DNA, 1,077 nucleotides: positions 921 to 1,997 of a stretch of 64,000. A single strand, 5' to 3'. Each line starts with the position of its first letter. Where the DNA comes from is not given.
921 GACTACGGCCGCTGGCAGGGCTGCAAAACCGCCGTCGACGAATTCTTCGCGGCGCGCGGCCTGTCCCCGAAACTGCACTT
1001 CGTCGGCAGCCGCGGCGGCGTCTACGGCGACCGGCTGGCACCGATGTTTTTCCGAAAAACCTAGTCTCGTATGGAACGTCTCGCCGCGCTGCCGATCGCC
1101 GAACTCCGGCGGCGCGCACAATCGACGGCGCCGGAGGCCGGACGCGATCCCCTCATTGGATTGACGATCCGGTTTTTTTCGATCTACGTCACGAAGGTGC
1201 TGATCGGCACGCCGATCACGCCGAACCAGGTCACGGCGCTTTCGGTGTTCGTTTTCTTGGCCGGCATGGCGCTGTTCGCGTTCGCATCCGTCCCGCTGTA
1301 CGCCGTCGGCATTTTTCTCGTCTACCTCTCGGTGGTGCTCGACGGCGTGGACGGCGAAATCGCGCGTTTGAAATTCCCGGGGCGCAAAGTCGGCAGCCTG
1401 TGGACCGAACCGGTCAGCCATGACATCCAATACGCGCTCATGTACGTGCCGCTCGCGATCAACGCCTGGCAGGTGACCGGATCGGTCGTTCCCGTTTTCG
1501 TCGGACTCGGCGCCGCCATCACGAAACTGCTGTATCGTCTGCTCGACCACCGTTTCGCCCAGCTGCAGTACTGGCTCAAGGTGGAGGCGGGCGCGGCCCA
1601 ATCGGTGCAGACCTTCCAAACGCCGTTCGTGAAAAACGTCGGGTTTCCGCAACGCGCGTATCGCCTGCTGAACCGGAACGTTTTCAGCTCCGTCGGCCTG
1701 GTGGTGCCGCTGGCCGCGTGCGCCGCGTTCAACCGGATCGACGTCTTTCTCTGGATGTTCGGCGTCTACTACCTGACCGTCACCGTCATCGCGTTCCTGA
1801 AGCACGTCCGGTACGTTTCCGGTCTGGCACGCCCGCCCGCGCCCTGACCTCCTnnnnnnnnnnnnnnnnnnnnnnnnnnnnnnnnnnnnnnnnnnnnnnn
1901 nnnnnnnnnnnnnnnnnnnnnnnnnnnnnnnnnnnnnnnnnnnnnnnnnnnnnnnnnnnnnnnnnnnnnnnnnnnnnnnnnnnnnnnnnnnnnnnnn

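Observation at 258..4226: Compact CDP-alcohol activation/transfer operon next to a giant glycan cluster: candidate phospho-alcohol (teichoic-acid-like) decoration pathway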

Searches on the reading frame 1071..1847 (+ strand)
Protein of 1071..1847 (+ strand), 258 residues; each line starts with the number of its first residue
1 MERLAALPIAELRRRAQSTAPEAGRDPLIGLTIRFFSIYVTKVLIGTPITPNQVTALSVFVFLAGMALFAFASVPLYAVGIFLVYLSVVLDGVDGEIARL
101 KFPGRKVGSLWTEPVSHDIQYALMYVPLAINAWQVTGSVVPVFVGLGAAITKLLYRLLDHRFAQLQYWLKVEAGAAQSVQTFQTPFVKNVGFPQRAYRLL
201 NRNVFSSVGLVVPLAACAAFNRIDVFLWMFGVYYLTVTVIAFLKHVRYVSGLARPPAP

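Call 3: search_protein_families(library=pfam, proteins=[window:1071-1847:+], max_evalue=0.1)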
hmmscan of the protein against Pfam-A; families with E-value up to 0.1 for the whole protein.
window:1071-1847:+ (258 aa): 1 family
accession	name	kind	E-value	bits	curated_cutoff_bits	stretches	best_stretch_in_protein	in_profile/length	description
PF01066.26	CDP-OH_P_transf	-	0.00091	20.1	22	1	50-100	3-51/152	CDP-alcohol phosphatidyltransferase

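Call 4: search_protein_families(library=ncbifam, proteins=[window:1071-1847:+], max_evalue=0.1)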
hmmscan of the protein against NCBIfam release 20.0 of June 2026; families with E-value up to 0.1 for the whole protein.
window:1071-1847:+ (258 aa): 5 families
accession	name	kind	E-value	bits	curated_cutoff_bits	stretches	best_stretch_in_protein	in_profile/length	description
NF040950.1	archin_ph_syn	equivalog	7.1e-11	42.3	180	1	39-109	14-82/191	archaetidylinositol phosphate synthase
NF041135.1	IPPtranDIPPsyn_Thcocales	equivalog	5.7e-09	35.5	580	1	34-110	236-307/419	bifunctional L-myo-inositol-1-phosphate cytidylyltransferase/CDP-L-myo-inositol myo-inositolphosphotransferase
NF045883.1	PIPSynth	equivalog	6.6e-05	22.7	170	1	40-110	14-82/197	phosphatidylinositol phosphate synthase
TIGR00473.1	pssA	equivalog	0.0041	17.2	107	1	73-102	17-45/153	CDP-diacylglycerol--serine O-phosphatidyltransferase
NF003465.0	PRK05089.1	equivalog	0.046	13.3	162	1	52-79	11-38/189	cytochrome c oxidase assembly protein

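Call 7: find_encoding_contigs(protein=window:1071-1847:+, flank=10000, max_places=6)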
Protein window:1071-1847:+ (258 aa): 1 contig read that carries it; 1 place shown.
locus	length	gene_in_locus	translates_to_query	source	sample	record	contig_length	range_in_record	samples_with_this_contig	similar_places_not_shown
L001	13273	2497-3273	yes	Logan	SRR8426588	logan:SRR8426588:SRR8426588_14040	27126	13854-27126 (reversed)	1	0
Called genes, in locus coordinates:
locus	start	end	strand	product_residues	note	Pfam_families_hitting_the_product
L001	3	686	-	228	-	?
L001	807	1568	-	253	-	PF03372:Exo_endo_phos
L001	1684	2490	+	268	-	PF05711:TylF, PF13578:Methyltransf_24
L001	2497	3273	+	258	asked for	-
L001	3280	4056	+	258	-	PF00483:NTP_transferase, PF12804:NTP_transf_3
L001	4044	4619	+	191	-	PF06941:NT5C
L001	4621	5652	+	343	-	-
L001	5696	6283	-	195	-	PF01209:Ubie_methyltran, PF05148:Methyltransf_8 (weak), PF07021:MetW (weak), PF13489:Methyltransf_23, PF13847:Methyltransf_31, PF08241:Methyltransf_11, PF08242:Methyltransf_12, PF13649:Methyltransf_25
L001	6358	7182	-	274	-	PF03141:Methyltransf_29 (weak), PF01209:Ubie_methyltran, PF13489:Methyltransf_23, PF05175:MTS (weak), PF08241:Methyltransf_11, PF08242:Methyltransf_12, PF13649:Methyltransf_25, PF13847:Methyltransf_31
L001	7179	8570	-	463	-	PF04464:Glyphos_transf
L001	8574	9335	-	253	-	PF13489:Methyltransf_23, PF07021:MetW, PF13847:Methyltransf_31 (faint), PF08241:Methyltransf_11, PF08242:Methyltransf_12, PF13649:Methyltransf_25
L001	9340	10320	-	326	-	PF03102:NeuB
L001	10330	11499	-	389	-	-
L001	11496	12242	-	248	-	PF02348:CTP_transf_3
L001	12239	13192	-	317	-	PF00389:2-Hacid_dh, PF02826:2-Hacid_dh_C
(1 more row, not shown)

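Call 8: find_homologous_proteins(query=window:1071-1847:+, max_evalue=0.001)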
Query window:1071-1847:+ (258 aa): 195 proteins with E <= 0.001 among 6430 candidates; the best 120 are listed.
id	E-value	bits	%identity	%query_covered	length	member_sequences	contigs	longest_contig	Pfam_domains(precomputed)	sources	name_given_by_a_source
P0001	3.8e-163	559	100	100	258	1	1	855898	-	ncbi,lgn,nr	ncbi:hypothetical protein EPO33_02605 [Patescibacteria group bacterium]|nr:MAG: hypothetical protein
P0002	1.0e-79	286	56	98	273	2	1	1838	-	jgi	jgi:hypothetical protein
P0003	9.6e-77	276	51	98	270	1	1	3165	-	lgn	-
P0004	4.5e-75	271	52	98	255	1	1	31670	-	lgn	-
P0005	2.7e-72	262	52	98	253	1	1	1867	-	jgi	-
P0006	6.8e-71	257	51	98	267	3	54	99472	PF01066.27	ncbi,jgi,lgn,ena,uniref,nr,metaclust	ncbi:hypothetical protein COX00_00805 [Candidatus Uhrbacteria bacterium CG22_combo_CG10-13_8_21_14_a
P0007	8.8e-71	257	51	99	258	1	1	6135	PF01066.27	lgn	-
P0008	1.3e-66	243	47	98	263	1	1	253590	-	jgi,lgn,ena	-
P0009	3.6e-65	238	48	98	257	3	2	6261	-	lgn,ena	-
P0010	2.8e-64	235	46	99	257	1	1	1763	-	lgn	-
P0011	9.0e-64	234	50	99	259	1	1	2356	PF01066.27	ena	-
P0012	1.3e-63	233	50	96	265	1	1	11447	PF01066.27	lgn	-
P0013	1.7e-63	233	48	98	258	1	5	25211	-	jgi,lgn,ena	-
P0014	2.3e-63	232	47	99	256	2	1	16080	-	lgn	-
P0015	2.5e-63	232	47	97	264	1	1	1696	-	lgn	-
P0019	8.8e-62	227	47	98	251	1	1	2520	PF01066.27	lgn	-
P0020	3.7e-61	225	46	98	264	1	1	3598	PF01066.27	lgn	-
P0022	6.0e-60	221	43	97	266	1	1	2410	PF01066.27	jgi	jgi:hypothetical protein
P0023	2.1e-59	219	46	94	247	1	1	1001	PF01066.27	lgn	-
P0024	4.9e-59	218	44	98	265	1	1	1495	PF01066.27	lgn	-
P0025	5.2e-59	218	46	97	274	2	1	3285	PF01066.27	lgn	-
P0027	3.0e-58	216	46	97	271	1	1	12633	PF01066.27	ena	-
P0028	3.1e-56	209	44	97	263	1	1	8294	PF01066.27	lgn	-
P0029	8.0e-56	208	43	93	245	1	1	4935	PF01066.27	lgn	-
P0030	1.4e-54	204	39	98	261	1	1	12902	PF01066.27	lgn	-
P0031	2.2e-54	203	40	97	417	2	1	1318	PF01066.27,PF01636.30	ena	-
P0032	3.7e-53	199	41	96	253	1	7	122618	PF01066.27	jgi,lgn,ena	jgi:phosphatidylglycerophosphate synthase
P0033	7.5e-51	191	42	95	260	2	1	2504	PF01066.27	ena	-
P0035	4.0e-37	146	57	48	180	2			PF01066.27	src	-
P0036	1.1e-32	132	40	75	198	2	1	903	PF01066.27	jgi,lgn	-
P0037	3.5e-12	65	39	53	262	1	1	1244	PF01066.27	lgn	-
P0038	3.0e-11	62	43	51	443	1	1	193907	PF00483.30,PF01066.27,PF12804.14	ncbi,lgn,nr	ncbi:MAG: NTP transferase domain-containing protein [Peptococcaceae bacterium]|nr:NTP transferase do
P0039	4.8e-10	58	43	31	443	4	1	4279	PF00483.30,PF01066.27,PF12804.14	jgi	jgi:choline kinase/phosphatidylglycerophosphate synthase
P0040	6.5e-10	57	57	27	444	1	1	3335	PF00483.30,PF01066.27,PF12804.14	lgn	-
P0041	6.5e-10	57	31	83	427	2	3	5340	PF01066.27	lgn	-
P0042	7.9e-10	57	36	53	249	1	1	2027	PF01066.27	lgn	-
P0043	8.2e-10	57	31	51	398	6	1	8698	PF01066.27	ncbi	-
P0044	8.4e-10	57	36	53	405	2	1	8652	PF01066.27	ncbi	-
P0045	8.8e-10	57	41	50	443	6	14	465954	PF00483.30,PF01066.27,PF12804.14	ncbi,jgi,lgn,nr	ncbi:MAG: sugar phosphate nucleotidyltransferase [Bacillota bacterium]|jgi:choline kinase/phosphatid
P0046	1.2e-9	56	51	34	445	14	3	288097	PF00483.30,PF01066.27,PF12804.14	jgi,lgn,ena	-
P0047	1.3e-9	56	37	47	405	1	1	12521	PF01066.27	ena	-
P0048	1.4e-9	56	39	46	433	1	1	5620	PF01066.27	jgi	jgi:phosphatidylglycerophosphate synthase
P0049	1.5e-9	56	40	51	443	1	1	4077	PF00483.30,PF01066.27,PF12804.14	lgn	-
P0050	1.8e-9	56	37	50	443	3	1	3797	PF00483.30,PF01066.27,PF12804.14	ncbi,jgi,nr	ncbi:MAG: NTP transferase domain-containing protein [Syntrophomonadaceae bacterium]|nr:NTP transfera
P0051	2.2e-9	56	34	48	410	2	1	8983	PF01066.27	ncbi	ncbi:MAG: CDP-alcohol phosphatidyltransferase family protein [Nitrospinales bacterium]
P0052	3.0e-9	55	42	34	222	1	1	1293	PF01066.27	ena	-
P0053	3.3e-9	55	38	45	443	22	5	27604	PF00483.30,PF01066.27,PF12804.14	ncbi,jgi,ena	jgi:CDP-L-myo-inositol myo-inositolphosphotransferase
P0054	5.0e-9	54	31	74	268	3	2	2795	PF01066.27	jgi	jgi:phosphatidylglycerophosphate synthase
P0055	5.0e-9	54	44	31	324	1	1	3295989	PF01066.27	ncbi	-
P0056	5.7e-9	54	36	46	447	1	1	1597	PF00483.30,PF01066.27,PF12804.14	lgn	-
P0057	6.4e-9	54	47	37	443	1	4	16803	PF00483.30,PF01066.27,PF12804.14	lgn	-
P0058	6.5e-9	54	42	47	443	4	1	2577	PF00483.30,PF01066.27,PF12804.14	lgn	-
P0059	6.7e-9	54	46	31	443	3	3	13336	PF00483.30,PF01066.27,PF12804.14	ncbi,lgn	-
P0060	9.4e-9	53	42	34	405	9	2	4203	PF01066.27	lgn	-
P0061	1.1e-8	53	30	74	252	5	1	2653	PF01066.27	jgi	jgi:phosphatidylglycerophosphate synthase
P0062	1.8e-8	52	34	64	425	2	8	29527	PF01066.27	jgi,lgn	jgi:phosphatidylglycerophosphate synthase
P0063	2.3e-8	52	44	34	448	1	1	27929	PF00483.30,PF01066.27,PF12804.14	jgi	-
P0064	2.3e-8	52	43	31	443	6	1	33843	PF00483.30,PF01066.27,PF12804.14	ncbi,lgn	-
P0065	3.3e-8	52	38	51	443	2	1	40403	PF00483.30,PF01066.27,PF12804.14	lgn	-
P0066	3.9e-8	51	37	49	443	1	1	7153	PF00483.30,PF01066.27,PF12804.14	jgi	-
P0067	4.4e-8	51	29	88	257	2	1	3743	PF01066.27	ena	-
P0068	4.5e-8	51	40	45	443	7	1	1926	PF00483.30,PF01066.27,PF12804.14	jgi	-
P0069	5.0e-8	51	30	74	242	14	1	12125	PF01066.27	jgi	jgi:hypothetical protein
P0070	5.7e-8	51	34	59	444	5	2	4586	PF00483.30,PF01066.27,PF12804.14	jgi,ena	-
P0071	7.1e-8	51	45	32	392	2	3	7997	PF01066.27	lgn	-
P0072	7.7e-8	50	39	47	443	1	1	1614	PF00483.30,PF01066.27,PF12804.14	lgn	-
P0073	9.0e-8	50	48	31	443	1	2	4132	PF00483.30,PF01066.27,PF12804.14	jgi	-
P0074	1.5e-7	49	29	77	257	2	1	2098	PF01066.27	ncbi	-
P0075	1.7e-7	49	37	45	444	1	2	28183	PF00483.30,PF01066.27,PF12804.14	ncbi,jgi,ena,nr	ncbi:MAG TPA: sugar phosphate nucleotidyltransferase [Bacillota bacterium]|nr:sugar phosphate nucleo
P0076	1.7e-7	49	34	48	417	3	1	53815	PF01066.27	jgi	-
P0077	1.7e-7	49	48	30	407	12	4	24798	PF01066.27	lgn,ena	-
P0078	2.1e-7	49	47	33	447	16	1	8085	PF00483.30,PF01066.27,PF12804.14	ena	-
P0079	2.1e-7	49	34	41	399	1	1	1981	PF01066.27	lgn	-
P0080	2.4e-7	49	39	36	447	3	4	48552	PF00483.30,PF01066.27,PF12804.14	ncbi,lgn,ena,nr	ncbi:MAG TPA: NTP transferase domain-containing protein [Clostridia bacterium]|nr:NTP transferase do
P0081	2.7e-7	49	34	51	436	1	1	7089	PF01066.27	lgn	-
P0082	2.9e-7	49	31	76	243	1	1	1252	PF01066.27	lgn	-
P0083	5.6e-7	48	34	57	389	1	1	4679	PF01066.27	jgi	jgi:phosphatidylglycerophosphate synthase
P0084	6.3e-7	47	42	29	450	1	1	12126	PF00483.30,PF01066.27,PF12804.14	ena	-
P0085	6.7e-7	47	30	79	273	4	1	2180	PF01066.27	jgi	jgi:phosphatidylglycerophosphate synthase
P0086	7.1e-7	47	28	74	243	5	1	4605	PF01066.27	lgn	-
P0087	7.3e-7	47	33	51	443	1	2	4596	PF00483.30,PF01066.27,PF12804.14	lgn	-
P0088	7.3e-7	47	36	39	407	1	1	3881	PF01066.27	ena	-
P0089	9.1e-7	47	29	81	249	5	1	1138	PF01066.27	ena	-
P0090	9.2e-7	47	50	24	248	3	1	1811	PF01066.27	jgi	jgi:phosphatidylglycerophosphate synthase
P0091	9.8e-7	47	35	41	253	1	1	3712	PF01066.27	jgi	jgi:hypothetical protein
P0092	1.1e-6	47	29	74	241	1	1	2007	PF01066.27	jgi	jgi:phosphatidylserine synthase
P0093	1.3e-6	46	30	56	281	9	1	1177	PF01066.27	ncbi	-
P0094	1.4e-6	46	31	73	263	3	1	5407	PF01066.27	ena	-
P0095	1.4e-6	46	35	42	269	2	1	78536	PF01066.27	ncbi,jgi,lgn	ncbi:MAG TPA: CDP-alcohol phosphatidyltransferase family protein [Kofleriaceae bacterium]|jgi:phosph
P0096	1.4e-6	46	28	80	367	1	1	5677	PF01066.27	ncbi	-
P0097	1.7e-6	46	37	42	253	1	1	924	PF01066.27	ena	-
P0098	1.7e-6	46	46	31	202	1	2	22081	PF01066.27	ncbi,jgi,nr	ncbi:MAG: CDP-alcohol phosphatidyltransferase family protein [Anaerolineae bacterium]|jgi:CDP-L-myo-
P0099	2.1e-6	46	32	41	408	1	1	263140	PF01066.27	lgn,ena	-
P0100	2.6e-6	45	29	59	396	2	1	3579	PF01066.27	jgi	-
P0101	2.7e-6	45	29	84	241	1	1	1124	PF01066.27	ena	-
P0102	2.9e-6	45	31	63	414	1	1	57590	PF01066.27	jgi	jgi:phosphatidylglycerophosphate synthase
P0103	3.2e-6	45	29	75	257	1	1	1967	PF01066.27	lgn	-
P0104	3.3e-6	45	33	41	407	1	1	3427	PF01066.27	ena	-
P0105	3.8e-6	45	40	41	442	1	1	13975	PF01066.27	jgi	jgi:phosphatidylglycerophosphate synthase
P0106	4.4e-6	45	29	85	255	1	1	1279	PF01066.27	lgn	-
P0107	4.6e-6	45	34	41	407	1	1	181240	PF01066.27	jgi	jgi:phosphatidylglycerophosphate synthase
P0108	4.8e-6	45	42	34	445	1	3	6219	PF00483.30,PF01066.27,PF12804.14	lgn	-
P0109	4.8e-6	45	45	30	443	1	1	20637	PF00483.30,PF01066.27,PF12804.14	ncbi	-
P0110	5.1e-6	44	29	83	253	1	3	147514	PF01066.27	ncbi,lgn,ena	-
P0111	5.5e-6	44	31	41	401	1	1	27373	PF01066.27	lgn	-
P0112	6.8e-6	44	29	75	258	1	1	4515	PF01066.27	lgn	-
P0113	7.1e-6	44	41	31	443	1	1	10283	PF00483.30,PF01066.27,PF12804.14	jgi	jgi:choline kinase/phosphatidylglycerophosphate synthase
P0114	1.1e-5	43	31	41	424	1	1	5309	PF01066.27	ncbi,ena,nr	ncbi:MAG TPA: CDP-alcohol phosphatidyltransferase family protein [Thermodesulfobacteriota bacterium]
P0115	1.2e-5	43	29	79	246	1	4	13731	PF01066.27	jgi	jgi:phosphatidylglycerophosphate synthase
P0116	1.3e-5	43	29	41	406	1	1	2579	PF01066.27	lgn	-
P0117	1.3e-5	43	43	30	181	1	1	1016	PF01066.27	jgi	jgi:phosphatidylglycerophosphate synthase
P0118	1.5e-5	43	46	31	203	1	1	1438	PF01066.27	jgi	jgi:phosphatidylglycerophosphate synthase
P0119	1.7e-5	43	48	24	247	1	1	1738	PF01066.27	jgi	jgi:CDP-alcohol phosphatidyltransferase-like enzyme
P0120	2.6e-5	42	50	24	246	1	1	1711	PF01066.27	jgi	-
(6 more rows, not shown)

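Call 9: find_encoding_contigs(protein=P0006, flank=8000, max_places=2)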
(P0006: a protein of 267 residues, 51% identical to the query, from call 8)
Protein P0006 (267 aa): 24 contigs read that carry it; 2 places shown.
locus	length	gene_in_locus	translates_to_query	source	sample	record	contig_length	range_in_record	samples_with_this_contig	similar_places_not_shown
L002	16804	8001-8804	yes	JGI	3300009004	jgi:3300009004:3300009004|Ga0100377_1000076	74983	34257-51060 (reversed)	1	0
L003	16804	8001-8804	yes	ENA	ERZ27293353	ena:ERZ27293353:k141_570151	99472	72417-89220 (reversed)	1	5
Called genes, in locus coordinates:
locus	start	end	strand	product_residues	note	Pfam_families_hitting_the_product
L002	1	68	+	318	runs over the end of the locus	PF00389:2-Hacid_dh, PF02826:2-Hacid_dh_C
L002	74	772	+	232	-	PF02348:CTP_transf_3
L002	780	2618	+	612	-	PF13522:GATase_6, PF13537:GATase_7, PF00733:Asn_synthase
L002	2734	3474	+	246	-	PF13489:Methyltransf_23, PF13847:Methyltransf_31 (weak), PF08241:Methyltransf_11, PF08242:Methyltransf_12, PF13649:Methyltransf_25 (weak)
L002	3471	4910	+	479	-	PF13231:PMT_2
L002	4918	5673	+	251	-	PF13489:Methyltransf_23, PF13649:Methyltransf_25, PF13847:Methyltransf_31, PF08241:Methyltransf_11, PF08242:Methyltransf_12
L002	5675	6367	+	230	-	PF00535:Glycos_transf_2, PF10111:Glyco_tranf_2_2 (weak), PF13641:Glyco_tranf_2_3 (weak)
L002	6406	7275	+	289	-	PF05711:TylF, PF13578:Methyltransf_24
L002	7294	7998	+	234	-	PF05711:TylF, PF13578:Methyltransf_24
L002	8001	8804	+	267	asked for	PF01066:CDP-OH_P_transf (weak)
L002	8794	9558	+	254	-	PF00483:NTP_transferase, PF12804:NTP_transf_3, PF20202:DUF6564 (weak)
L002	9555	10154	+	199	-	PF06941:NT5C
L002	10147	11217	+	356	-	-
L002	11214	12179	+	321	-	PF02353:CMAS (weak), PF13489:Methyltransf_23, PF07021:MetW (weak), PF13847:Methyltransf_31, PF08241:Methyltransf_11, PF08242:Methyltransf_12, PF13649:Methyltransf_25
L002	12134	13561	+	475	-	-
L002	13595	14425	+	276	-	PF03721:UDPG_MGDP_dh_N, PF00984:UDPG_MGDP_dh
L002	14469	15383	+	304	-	PF01073:3Beta_HSD, PF01370:Epimerase, PF02719:Polysacc_synt_2, PF04321:RmlD_sub_bind, PF05368:NmrA, PF07993:NAD_binding_4 (faint), PF13460:NAD_binding_10, PF16363:GDP_Man_Dehyd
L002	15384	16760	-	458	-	PF02397:Bac_transf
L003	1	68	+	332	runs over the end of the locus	PF00389:2-Hacid_dh, PF02826:2-Hacid_dh_C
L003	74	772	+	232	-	PF02348:CTP_transf_3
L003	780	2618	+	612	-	PF13522:GATase_6, PF13537:GATase_7, PF00733:Asn_synthase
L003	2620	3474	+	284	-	PF13489:Methyltransf_23, PF13847:Methyltransf_31 (weak), PF08241:Methyltransf_11, PF08242:Methyltransf_12, PF13649:Methyltransf_25 (weak)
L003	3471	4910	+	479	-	PF13231:PMT_2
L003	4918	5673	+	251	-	PF13489:Methyltransf_23, PF13649:Methyltransf_25, PF13847:Methyltransf_31, PF08241:Methyltransf_11, PF08242:Methyltransf_12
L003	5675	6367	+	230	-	PF00535:Glycos_transf_2, PF10111:Glyco_tranf_2_2 (weak), PF13641:Glyco_tranf_2_3 (weak)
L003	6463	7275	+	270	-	PF05711:TylF, PF13578:Methyltransf_24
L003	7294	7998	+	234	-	PF05711:TylF, PF13578:Methyltransf_24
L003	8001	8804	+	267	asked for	PF01066:CDP-OH_P_transf (weak)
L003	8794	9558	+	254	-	PF00483:NTP_transferase, PF12804:NTP_transf_3, PF20202:DUF6564 (weak)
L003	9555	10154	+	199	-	PF06941:NT5C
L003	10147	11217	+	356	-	-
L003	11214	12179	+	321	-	PF02353:CMAS (weak), PF13489:Methyltransf_23, PF07021:MetW (weak), PF13847:Methyltransf_31, PF08241:Methyltransf_11, PF08242:Methyltransf_12, PF13649:Methyltransf_25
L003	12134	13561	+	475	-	-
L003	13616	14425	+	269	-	PF03721:UDPG_MGDP_dh_N, PF00984:UDPG_MGDP_dh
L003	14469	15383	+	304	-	PF01073:3Beta_HSD, PF01370:Epimerase, PF02719:Polysacc_synt_2, PF04321:RmlD_sub_bind, PF05368:NmrA, PF07993:NAD_binding_4 (faint), PF13460:NAD_binding_10, PF16363:GDP_Man_Dehyd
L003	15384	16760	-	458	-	PF02397:Bac_transf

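Call 10: find_encoding_contigs(protein=P0008, flank=8000, max_places=2)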
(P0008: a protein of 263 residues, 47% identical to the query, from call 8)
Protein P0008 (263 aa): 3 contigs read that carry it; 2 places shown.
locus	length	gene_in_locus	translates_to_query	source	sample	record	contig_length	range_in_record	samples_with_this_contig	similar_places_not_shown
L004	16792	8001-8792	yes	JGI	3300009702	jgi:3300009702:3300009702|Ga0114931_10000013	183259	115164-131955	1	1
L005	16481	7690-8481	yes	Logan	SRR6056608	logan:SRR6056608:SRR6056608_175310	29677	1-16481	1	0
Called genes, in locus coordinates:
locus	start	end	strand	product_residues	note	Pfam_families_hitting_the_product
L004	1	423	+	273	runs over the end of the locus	PF01209:Ubie_methyltran, PF08003:Methyltransf_9 (weak), PF13489:Methyltransf_23, PF02390:Methyltransf_4 (weak), PF08241:Methyltransf_11, PF08242:Methyltransf_12, PF13649:Methyltransf_25, PF13847:Methyltransf_31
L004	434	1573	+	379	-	PF03102:NeuB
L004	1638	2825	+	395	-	PF02350:Epimerase_2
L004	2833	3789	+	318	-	PF00389:2-Hacid_dh, PF02826:2-Hacid_dh_C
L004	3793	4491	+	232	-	PF02348:CTP_transf_3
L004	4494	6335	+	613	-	PF13522:GATase_6, PF13537:GATase_7, PF00733:Asn_synthase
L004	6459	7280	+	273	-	PF05711:TylF, PF13578:Methyltransf_24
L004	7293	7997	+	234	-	PF05711:TylF, PF13578:Methyltransf_24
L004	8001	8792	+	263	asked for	-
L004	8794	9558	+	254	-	PF00483:NTP_transferase (faint), PF12804:NTP_transf_3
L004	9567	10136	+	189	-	PF06941:NT5C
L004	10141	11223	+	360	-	-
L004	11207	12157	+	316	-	PF02353:CMAS (weak), PF13489:Methyltransf_23, PF07021:MetW, PF13847:Methyltransf_31, PF08241:Methyltransf_11, PF08242:Methyltransf_12, PF13649:Methyltransf_25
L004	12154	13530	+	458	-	PF04464:Glyphos_transf (weak)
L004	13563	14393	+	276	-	PF03721:UDPG_MGDP_dh_N, PF00984:UDPG_MGDP_dh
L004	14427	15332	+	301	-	PF01073:3Beta_HSD, PF01370:Epimerase, PF02719:Polysacc_synt_2, PF04321:RmlD_sub_bind, PF05368:NmrA, PF07993:NAD_binding_4 (faint), PF13460:NAD_binding_10, PF16363:GDP_Man_Dehyd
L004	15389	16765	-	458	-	PF02397:Bac_transf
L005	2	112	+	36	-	?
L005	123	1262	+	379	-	PF03102:NeuB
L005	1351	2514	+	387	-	PF02350:Epimerase_2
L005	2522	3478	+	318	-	PF00389:2-Hacid_dh, PF02826:2-Hacid_dh_C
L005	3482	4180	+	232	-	PF02348:CTP_transf_3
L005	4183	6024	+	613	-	PF13522:GATase_6, PF13537:GATase_7, PF00733:Asn_synthase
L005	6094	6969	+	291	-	PF05711:TylF, PF13578:Methyltransf_24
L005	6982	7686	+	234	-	PF05711:TylF, PF13578:Methyltransf_24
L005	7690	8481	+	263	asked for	-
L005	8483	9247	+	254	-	PF00483:NTP_transferase (faint), PF12804:NTP_transf_3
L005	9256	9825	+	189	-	PF06941:NT5C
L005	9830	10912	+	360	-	-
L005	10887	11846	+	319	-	PF02353:CMAS (weak), PF13489:Methyltransf_23, PF07021:MetW, PF08241:Methyltransf_11, PF08242:Methyltransf_12, PF13649:Methyltransf_25, PF13847:Methyltransf_31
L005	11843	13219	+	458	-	PF04464:Glyphos_transf (weak)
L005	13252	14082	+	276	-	PF03721:UDPG_MGDP_dh_N, PF00984:UDPG_MGDP_dh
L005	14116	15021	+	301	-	PF01073:3Beta_HSD, PF01370:Epimerase, PF02719:Polysacc_synt_2, PF04321:RmlD_sub_bind, PF05368:NmrA, PF07993:NAD_binding_4 (faint), PF13460:NAD_binding_10, PF16363:GDP_Man_Dehyd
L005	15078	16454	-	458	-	PF02397:Bac_transf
